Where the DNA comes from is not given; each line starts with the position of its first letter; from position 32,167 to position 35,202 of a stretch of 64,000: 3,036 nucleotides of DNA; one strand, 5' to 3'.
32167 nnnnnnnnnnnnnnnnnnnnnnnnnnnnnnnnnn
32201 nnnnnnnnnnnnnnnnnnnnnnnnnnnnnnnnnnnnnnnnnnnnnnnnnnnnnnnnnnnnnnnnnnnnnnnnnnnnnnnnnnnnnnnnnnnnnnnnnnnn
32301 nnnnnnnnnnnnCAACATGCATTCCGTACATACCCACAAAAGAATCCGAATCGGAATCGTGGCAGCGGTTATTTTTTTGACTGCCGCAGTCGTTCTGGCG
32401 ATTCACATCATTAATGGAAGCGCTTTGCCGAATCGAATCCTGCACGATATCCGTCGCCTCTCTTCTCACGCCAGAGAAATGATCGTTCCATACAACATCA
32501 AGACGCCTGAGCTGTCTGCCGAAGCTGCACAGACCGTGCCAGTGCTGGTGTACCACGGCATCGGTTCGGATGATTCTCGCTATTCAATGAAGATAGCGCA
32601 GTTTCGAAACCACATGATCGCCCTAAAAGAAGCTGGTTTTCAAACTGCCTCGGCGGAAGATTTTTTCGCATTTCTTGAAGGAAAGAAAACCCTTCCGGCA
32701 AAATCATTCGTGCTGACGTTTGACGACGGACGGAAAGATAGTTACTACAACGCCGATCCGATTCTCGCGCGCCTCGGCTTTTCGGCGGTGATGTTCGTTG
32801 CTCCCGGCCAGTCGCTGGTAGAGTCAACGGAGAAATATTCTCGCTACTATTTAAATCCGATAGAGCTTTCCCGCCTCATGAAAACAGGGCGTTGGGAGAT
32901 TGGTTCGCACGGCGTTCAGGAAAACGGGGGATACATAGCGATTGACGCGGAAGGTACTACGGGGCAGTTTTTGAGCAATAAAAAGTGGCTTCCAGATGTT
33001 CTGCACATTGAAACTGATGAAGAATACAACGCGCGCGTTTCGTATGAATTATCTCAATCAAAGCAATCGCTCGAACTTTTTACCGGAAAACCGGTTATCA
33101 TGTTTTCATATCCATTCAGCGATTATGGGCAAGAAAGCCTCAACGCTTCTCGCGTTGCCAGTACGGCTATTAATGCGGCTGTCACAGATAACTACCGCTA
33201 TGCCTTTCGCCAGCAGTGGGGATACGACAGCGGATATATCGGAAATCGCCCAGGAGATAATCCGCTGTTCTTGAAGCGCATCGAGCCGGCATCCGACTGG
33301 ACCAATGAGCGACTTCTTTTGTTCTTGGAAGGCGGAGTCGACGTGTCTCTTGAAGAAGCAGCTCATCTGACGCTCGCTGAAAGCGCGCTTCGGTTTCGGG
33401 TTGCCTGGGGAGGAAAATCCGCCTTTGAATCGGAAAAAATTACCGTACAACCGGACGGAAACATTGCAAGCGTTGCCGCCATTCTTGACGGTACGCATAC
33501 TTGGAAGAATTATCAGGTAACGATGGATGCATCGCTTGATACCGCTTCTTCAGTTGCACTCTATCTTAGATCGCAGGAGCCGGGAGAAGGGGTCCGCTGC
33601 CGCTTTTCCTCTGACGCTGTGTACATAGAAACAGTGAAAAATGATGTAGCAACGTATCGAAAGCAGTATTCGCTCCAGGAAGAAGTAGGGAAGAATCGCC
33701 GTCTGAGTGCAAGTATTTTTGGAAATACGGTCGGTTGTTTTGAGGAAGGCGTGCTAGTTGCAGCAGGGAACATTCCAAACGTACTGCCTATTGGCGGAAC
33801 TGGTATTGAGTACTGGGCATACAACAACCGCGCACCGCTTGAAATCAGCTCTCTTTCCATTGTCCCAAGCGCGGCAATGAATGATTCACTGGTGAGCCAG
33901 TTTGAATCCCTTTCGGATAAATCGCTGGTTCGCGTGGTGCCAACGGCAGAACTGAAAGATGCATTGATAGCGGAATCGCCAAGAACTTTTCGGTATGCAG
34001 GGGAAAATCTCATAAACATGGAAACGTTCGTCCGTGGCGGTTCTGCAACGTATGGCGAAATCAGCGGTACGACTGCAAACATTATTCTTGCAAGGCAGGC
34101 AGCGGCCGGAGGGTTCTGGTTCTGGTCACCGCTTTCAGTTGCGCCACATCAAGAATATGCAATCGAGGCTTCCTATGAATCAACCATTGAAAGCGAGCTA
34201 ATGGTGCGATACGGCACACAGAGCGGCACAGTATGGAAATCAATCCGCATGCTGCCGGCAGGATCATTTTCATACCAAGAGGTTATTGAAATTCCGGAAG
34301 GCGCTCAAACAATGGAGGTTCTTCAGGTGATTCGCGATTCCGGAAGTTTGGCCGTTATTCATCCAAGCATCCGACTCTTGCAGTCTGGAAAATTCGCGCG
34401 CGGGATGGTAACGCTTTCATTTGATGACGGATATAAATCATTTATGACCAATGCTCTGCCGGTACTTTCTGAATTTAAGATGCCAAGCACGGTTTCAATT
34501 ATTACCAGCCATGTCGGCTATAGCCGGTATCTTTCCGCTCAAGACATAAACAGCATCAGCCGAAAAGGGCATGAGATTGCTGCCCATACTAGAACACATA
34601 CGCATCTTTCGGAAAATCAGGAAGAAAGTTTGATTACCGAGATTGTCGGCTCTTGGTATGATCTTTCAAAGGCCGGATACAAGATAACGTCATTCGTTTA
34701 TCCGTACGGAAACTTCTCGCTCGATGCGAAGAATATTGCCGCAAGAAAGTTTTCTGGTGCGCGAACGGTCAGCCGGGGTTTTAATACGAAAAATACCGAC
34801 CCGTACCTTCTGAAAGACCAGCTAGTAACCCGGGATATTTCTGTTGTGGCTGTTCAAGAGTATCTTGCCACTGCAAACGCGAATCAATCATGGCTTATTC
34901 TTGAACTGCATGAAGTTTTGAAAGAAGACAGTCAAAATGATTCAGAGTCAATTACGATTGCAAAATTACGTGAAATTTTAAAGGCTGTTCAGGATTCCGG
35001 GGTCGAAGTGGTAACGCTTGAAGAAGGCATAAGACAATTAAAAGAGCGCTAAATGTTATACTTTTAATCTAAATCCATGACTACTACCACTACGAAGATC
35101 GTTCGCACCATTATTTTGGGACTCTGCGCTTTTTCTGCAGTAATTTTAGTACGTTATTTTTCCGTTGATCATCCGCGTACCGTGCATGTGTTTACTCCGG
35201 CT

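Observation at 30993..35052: HAS/NodC-like synthase plus tandem-NodB deacetylase pair: candidate machinery for a partially deacetylated poly-GlcNAc (PNAG/chitosan-like) polymer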

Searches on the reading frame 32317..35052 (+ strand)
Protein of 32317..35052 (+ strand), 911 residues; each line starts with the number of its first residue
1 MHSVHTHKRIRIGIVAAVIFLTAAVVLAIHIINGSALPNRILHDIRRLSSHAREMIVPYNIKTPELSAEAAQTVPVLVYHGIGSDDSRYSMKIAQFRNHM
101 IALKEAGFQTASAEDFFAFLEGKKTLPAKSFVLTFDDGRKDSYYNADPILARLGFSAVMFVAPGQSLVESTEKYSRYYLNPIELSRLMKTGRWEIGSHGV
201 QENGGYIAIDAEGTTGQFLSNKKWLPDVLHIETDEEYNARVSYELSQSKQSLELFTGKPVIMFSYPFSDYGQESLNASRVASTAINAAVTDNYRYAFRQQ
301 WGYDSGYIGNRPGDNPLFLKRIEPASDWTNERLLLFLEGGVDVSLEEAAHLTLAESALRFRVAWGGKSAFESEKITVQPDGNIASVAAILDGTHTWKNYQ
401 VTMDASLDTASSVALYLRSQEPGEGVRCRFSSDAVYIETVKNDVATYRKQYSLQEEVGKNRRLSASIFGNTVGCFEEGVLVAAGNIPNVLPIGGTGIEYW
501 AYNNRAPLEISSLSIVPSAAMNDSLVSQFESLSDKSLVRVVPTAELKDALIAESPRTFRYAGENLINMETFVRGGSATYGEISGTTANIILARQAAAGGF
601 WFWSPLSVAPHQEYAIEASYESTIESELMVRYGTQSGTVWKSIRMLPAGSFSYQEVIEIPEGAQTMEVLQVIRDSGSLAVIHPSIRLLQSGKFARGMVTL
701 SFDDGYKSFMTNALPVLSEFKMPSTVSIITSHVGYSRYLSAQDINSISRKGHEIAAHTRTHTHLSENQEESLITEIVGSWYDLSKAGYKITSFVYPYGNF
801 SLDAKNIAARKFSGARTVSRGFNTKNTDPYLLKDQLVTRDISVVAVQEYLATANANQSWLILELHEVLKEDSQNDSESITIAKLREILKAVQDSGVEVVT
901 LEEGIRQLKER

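Call 6: search_protein_families(library=pfam, proteins=[window:32317-35052:+], max_evalue=0.01)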
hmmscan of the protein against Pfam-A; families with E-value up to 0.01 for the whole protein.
window:32317-35052:+ (911 aa): 1 family
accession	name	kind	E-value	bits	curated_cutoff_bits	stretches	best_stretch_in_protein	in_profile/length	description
PF01522.26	Polysacc_deac_1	-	6.1e-37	126.8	23.1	2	693-809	4-117/124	Polysaccharide deacetylase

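Call 7: search_protein_families(library=ncbifam, proteins=[window:32317-35052:+], max_evalue=0.01)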
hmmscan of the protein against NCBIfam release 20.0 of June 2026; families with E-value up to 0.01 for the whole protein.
window:32317-35052:+ (911 aa): 9 families
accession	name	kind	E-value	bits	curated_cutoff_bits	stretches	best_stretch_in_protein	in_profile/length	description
TIGR03938.2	deacetyl_PgaB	equivalog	7.3e-35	120.3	321.9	3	73-279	2-221/621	poly-beta-1,6-N-acetyl-D-glucosamine N-deacetylase PgaB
NF050820.1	PolSacchBiosHfsH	equivalog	1.7e-25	90.1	400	1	692-908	30-248/249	oligosaccharide deacetylase HfsH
NF011177.0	PRK14582.1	equivalog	5.8e-22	77.7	923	2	73-276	48-261/671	poly-beta-1,6-N-acetyl-D-glucosamine N-deacetylase PgaB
TIGR03933.1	PIA_icaB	equivalog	3.2e-17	62.9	248.35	2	688-814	64-203/245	intercellular adhesin biosynthesis polysaccharide N-deacetylase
NF011176.0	PRK14581.1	equivalog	1.1e-15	56.9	1091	1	72-276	47-261/673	poly-beta-1,6-N-acetyl-D-glucosamine N-deacetylase PgaB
TIGR04243.1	nodulat_NodB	equivalog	6.8e-10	38.8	240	1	698-810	4-115/197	chitooligosaccharide deacetylase NodB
TIGR02764.1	spore_ybaN_pdaB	equivalog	3.1e-09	36.9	237.4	1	698-805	8-113/191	polysaccharide deacetylase family sporulation protein PdaB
TIGR02884.1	spore_pdaA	equivalog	5.2e-05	23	298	1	697-801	38-141/224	delta-lactam-biosynthetic de-N-acetylase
NF045821.1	PgAcgDacpgdA1_Bac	equivalog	0.0023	16.9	400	1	690-801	82-191/282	peptidoglycan-N-acetylglucosamine deacetylase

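Call 13: find_homologous_proteins(query=window:32317-35052:+)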
Query window:32317-35052:+ (911 aa): 112 proteins with E <= 0.001 among 8000 candidates.
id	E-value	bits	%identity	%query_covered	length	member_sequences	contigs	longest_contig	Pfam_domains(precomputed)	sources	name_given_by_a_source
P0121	0.0e+0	2034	100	100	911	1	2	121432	PF01522.27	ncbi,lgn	-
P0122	7.6e-205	701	40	99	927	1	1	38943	PF01522.27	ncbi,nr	ncbi:MAG TPA: polysaccharide deacetylase family protein [Candidatus Paceibacterota bacterium]|nr:pol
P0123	1.5e-196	673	39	99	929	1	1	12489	PF01522.27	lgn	-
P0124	2.4e-196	673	39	93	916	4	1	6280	PF01522.27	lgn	-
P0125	3.1e-196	672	39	99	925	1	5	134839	PF01522.27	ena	-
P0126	5.1e-189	648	38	98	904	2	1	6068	PF01522.27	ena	-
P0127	3.1e-182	626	38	99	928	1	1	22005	PF01522.27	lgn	-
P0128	1.0e-176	608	37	98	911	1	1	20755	PF01522.27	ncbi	-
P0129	2.2e-176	607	38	93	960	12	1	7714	PF01522.27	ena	-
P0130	3.8e-136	473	33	98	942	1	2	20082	PF01522.27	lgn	-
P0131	1.5e-134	468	33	99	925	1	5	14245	PF01522.27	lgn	-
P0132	3.5e-133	464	33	99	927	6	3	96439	PF01522.27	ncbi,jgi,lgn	jgi:peptidoglycan/xylan/chitin deacetylase (PgdA/CDA1 family)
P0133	4.0e-102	361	41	56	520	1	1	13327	PF01522.27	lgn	-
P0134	2.0e-96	342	38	55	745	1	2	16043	PF01522.27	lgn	-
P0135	4.5e-94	334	40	50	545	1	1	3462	PF01522.27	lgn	-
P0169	6.3e-68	248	30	54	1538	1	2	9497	PF01522.27,PF16889.12,PF07940.19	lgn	-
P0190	1.3e-60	224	33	49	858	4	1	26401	PF01522.27,PF00704.35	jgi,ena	-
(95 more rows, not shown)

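Call 15: search_solved_structures(query=window:32317-35052:+, max_evalue=0.01, show_alignments=4)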
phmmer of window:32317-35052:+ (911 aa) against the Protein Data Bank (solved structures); distinct sequences matched with E-value up to 0.01: 10.
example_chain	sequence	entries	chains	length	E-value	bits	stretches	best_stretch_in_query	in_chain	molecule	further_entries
5bu6_A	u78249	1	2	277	6.5e-11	44.2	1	104-275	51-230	BpsB (PgaB), Poly-beta-1,6-N-acetyl-D-glucosamine N-deacetylase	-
3vus_A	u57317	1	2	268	2.2e-07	32.5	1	86-267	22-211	Poly-beta-1,6-N-acetyl-D-glucosamine N-deacetylase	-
4u10_A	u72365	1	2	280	5.1e-07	31.3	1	96-281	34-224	Poly-beta-1,6-N-acetyl-D-glucosamine N-deacetylase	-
4wcj_A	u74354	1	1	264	9e-07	30.5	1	72-166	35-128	Polysaccharide deacetylase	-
4f9d_A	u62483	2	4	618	1.6e-06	29.7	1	86-254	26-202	Poly-beta-1,6-N-acetyl-D-glucosamine N-deacetylase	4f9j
6go1_A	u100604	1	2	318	3e-06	28.8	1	71-200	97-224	Polysaccharide deacetylase-like protein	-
7bly_A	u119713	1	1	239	6.7e-06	27.6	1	697-825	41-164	Aspergillus niger contig An12c0130, genomic contig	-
6dq3_A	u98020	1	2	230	2.2e-05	25.9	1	669-811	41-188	Polysaccharide deacetylase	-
4v33_A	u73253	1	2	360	0.00095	20.5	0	71-198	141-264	POLYSACCHARIDE DEACETYLASE-LIKE PROTEIN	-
4hd5_A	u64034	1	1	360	0.0025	19.1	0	71-198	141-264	Polysaccharide deacetylase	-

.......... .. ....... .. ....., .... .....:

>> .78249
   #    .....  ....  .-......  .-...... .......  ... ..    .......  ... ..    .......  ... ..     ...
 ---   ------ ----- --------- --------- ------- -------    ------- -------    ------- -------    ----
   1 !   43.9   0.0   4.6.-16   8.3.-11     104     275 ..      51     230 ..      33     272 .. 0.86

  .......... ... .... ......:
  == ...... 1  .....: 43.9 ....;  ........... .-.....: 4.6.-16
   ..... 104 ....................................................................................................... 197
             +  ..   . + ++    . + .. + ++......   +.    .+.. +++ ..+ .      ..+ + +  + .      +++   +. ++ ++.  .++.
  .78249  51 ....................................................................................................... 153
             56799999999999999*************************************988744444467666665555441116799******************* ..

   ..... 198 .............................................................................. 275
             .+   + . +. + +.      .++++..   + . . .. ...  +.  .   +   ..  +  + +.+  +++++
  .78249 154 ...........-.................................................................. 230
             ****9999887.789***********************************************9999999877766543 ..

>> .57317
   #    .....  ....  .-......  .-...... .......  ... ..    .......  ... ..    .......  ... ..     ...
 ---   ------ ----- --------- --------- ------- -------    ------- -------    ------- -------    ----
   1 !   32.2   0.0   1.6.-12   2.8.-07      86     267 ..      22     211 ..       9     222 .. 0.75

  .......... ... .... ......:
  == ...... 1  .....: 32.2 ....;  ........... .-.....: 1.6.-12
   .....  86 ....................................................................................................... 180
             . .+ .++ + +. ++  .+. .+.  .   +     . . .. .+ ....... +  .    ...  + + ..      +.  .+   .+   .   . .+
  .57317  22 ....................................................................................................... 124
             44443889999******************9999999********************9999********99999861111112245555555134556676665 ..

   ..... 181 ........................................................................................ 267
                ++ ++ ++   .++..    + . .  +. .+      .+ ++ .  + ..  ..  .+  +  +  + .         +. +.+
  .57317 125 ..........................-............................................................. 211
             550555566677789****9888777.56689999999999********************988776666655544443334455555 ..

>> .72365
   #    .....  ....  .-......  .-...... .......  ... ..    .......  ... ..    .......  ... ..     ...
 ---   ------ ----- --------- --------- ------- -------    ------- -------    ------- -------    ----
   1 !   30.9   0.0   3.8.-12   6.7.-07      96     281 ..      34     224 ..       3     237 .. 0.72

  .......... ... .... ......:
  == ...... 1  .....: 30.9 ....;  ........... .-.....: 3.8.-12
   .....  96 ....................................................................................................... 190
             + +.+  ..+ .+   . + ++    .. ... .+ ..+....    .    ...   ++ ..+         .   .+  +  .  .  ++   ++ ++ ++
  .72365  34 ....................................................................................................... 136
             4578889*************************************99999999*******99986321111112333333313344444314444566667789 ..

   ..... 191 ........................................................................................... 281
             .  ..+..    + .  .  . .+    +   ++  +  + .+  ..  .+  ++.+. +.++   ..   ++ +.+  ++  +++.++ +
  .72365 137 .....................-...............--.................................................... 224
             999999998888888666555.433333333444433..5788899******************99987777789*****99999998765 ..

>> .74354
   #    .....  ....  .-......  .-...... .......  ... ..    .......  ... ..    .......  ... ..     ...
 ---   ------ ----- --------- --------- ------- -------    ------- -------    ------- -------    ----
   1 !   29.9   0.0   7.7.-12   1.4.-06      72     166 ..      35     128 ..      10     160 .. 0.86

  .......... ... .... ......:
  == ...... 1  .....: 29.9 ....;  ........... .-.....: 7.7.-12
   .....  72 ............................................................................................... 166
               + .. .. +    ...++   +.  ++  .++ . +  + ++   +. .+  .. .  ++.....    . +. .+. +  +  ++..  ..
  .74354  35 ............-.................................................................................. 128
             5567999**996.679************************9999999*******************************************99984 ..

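Call 56: search_protein_families(library=pfam, proteins=[P0190, P0169], max_evalue=0.001)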
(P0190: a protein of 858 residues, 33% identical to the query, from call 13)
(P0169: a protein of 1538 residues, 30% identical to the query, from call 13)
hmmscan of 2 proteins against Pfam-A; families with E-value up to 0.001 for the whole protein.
P0190 (858 aa): 2 families
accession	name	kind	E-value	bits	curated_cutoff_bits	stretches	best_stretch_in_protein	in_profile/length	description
PF00704.34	Glyco_hydro_18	-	1.8e-35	123.6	29.6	1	536-845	25-316/317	Glycosyl hydrolases family 18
PF01522.26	Polysacc_deac_1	-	1.2e-14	54.7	23.1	1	143-295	2-118/124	Polysaccharide deacetylase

P0169 (1538 aa): 3 families
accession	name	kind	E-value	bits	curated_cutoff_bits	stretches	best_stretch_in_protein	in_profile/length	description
PF07940.18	Hepar_II_III_C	-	3.5e-28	99.2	24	1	851-1056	8-212/237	Heparinase II/III-like, C-terminal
PF01522.26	Polysacc_deac_1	-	8.3e-28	97.3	23.1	2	1293-1416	4-117/124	Polysaccharide deacetylase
PF16889.11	Hepar_II_III_N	-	2.7e-19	70.1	22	1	556-827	53-330/340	Heparinase II/III N-terminus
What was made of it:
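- One relative fuses the CE4 to a heparinase II/III-like lyase (P0169, calls 13, 56). P0169 fuses the CE4 to a heparinase II/III-like domain (call 56).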

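Call 86: find_encoding_contigs(protein=P0121, flank=10000, max_places=3)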
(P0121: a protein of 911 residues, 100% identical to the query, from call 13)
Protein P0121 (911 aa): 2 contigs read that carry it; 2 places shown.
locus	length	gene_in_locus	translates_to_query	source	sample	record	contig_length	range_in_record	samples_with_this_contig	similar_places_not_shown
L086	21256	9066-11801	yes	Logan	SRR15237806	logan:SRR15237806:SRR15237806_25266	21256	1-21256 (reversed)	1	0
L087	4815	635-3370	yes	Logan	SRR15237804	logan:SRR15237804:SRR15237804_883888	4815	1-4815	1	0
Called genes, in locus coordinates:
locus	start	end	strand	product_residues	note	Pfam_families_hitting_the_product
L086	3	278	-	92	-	?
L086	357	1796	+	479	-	PF13506:Glyco_transf_21 (weak), PF00535:Glycos_transf_2, PF13641:Glyco_tranf_2_3, PF13632:Glyco_trans_2_3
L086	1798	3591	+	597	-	-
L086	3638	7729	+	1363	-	PF07995:GSDH, PF00801:PKD, PF18911:PKD_4, PF19077:Big_13 (faint), PF07705:CARDB (faint), PF02018:CBM_4_9 (weak), PF17957:Big_7, PF13385:Laminin_G_3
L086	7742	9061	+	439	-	PF13506:Glyco_transf_21, PF00535:Glycos_transf_2, PF10111:Glyco_tranf_2_2 (weak), PF13641:Glyco_tranf_2_3, PF03142:Chitin_synth_2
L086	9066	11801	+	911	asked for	PF01522:Polysacc_deac_1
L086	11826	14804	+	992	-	PF16403:Bact_surface_Ig-like, PF01341:Glyco_hydro_6, PF01471:PG_binding_1 (weak)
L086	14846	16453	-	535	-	PF13448:DUF4114, PF01471:PG_binding_1 (weak)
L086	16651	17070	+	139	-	PF04138:GtrA_DPMS_TM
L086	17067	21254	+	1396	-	?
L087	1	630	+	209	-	?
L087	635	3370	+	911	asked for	PF01522:Polysacc_deac_1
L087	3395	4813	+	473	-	?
